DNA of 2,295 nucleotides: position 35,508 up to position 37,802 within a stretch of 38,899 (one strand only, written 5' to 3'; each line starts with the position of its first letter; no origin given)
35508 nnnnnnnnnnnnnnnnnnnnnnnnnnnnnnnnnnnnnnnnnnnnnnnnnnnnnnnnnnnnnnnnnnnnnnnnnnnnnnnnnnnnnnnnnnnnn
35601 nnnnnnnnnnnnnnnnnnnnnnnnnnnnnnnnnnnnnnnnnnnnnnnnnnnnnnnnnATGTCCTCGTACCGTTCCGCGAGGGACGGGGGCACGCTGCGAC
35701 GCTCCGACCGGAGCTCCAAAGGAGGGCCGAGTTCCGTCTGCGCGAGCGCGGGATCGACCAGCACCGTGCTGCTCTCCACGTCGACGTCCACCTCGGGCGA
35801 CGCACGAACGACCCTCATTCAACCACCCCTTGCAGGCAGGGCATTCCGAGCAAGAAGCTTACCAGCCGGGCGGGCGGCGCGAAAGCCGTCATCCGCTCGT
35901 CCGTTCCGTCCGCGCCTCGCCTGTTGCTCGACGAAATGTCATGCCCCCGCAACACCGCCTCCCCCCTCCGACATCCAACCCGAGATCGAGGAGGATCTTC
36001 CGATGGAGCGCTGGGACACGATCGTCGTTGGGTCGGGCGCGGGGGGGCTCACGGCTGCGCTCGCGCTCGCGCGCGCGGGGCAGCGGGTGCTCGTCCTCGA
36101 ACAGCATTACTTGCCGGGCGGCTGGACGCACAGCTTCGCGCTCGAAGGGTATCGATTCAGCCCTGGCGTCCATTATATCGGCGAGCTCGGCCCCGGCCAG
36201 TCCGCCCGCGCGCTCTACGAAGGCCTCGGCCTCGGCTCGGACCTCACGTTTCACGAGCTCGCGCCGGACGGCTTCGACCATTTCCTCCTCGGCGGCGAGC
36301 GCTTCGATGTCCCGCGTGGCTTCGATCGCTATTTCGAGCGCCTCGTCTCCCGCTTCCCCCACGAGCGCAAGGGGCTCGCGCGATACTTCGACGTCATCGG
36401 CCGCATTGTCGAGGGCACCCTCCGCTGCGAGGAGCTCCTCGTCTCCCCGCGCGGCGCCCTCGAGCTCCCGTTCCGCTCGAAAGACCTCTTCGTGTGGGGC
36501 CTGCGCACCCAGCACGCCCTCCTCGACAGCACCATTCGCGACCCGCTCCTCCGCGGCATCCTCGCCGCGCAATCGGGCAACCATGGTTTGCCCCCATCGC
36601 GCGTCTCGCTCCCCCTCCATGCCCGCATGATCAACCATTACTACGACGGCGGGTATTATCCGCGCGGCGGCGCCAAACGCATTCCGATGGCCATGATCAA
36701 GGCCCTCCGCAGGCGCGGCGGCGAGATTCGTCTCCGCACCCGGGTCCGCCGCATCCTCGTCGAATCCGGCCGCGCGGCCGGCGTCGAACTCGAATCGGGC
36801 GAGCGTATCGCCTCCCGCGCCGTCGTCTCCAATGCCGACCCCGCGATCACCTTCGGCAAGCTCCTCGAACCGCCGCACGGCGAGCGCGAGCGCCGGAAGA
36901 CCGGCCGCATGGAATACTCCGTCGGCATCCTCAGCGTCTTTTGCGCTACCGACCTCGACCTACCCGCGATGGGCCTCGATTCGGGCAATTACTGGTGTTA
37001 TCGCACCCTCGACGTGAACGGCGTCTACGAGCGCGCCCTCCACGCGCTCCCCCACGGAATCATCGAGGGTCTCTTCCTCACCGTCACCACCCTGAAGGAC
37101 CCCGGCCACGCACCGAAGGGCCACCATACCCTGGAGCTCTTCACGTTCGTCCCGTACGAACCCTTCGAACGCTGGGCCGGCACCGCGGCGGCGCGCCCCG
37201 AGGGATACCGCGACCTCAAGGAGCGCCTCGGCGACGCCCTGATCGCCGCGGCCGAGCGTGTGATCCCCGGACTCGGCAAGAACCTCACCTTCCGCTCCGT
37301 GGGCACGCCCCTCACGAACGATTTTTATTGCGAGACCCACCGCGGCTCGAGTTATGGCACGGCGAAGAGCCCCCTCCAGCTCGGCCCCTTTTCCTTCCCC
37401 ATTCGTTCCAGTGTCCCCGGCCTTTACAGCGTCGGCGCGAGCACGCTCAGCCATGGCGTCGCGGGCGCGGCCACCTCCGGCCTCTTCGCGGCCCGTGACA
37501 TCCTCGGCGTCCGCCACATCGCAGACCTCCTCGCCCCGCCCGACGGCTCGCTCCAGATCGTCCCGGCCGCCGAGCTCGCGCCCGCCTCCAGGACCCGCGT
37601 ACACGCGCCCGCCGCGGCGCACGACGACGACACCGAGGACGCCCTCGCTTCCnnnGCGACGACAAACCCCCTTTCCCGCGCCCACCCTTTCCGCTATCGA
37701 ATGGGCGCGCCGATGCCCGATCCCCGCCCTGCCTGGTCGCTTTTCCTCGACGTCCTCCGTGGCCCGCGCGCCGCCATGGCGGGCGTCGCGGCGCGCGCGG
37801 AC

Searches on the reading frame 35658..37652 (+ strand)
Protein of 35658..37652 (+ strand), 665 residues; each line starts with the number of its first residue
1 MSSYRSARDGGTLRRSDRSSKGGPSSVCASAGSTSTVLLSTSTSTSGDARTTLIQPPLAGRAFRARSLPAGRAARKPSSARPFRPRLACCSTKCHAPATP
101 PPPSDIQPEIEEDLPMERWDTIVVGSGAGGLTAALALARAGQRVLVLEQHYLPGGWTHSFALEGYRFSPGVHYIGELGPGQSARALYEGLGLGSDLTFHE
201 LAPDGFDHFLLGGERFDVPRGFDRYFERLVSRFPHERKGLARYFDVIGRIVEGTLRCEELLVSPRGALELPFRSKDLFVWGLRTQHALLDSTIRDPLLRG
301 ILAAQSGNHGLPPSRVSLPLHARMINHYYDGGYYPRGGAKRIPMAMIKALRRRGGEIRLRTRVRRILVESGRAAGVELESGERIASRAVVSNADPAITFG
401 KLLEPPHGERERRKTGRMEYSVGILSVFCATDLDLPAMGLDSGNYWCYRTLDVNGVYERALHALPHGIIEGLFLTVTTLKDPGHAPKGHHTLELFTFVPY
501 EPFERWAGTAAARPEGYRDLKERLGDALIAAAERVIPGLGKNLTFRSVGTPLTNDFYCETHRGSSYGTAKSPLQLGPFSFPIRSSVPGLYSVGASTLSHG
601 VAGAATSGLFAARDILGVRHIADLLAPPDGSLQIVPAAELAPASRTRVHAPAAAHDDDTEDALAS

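Call 65: search_protein_families(library=pfam, proteins=[window:35658-37652:+], max_evalue=0.001)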
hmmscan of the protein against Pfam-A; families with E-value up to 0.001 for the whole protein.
window:35658-37652:+ (665 aa): 10 families
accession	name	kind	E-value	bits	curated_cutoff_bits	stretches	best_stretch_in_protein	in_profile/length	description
PF01593.30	Amino_oxidase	-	1.2e-27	97.7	19.8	1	129-616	2-443/443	Flavin containing amine oxidoreductase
PF13450.12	NAD_binding_8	-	3e-13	50.3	21.9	1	123-188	1-66/68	NAD(P)-binding Rossmann-like domain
PF01266.30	DAO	-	3.5e-12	46.9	27.9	1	120-398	1-207/353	FAD dependent oxidoreductase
PF00890.30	FAD_binding_2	-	4e-12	46.5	20.4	1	120-159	1-38/414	FAD binding domain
PF03486.20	HI0933_like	-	2.4e-07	30.9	50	0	120-150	2-32/244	HI0933-like protein Rossmann domain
PF12831.13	FAD_oxidored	-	3.5e-07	30.3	27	1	120-156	1-37/416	FAD dependent oxidoreductase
PF07992.20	Pyr_redox_2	-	1.8e-06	28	26.1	1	120-159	2-43/291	Pyridine nucleotide-disulphide oxidoreductase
PF01946.23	Thi4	-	1.6e-05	24.7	26.2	1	118-156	17-56/235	Thi4 family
PF01494.25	FAD_binding_3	-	0.00027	20.7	22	1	120-150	3-33/349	FAD binding domain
PF01134.28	GIDA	-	0.00061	19.4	22.1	0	120-150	1-31/391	Glucose inhibited division protein A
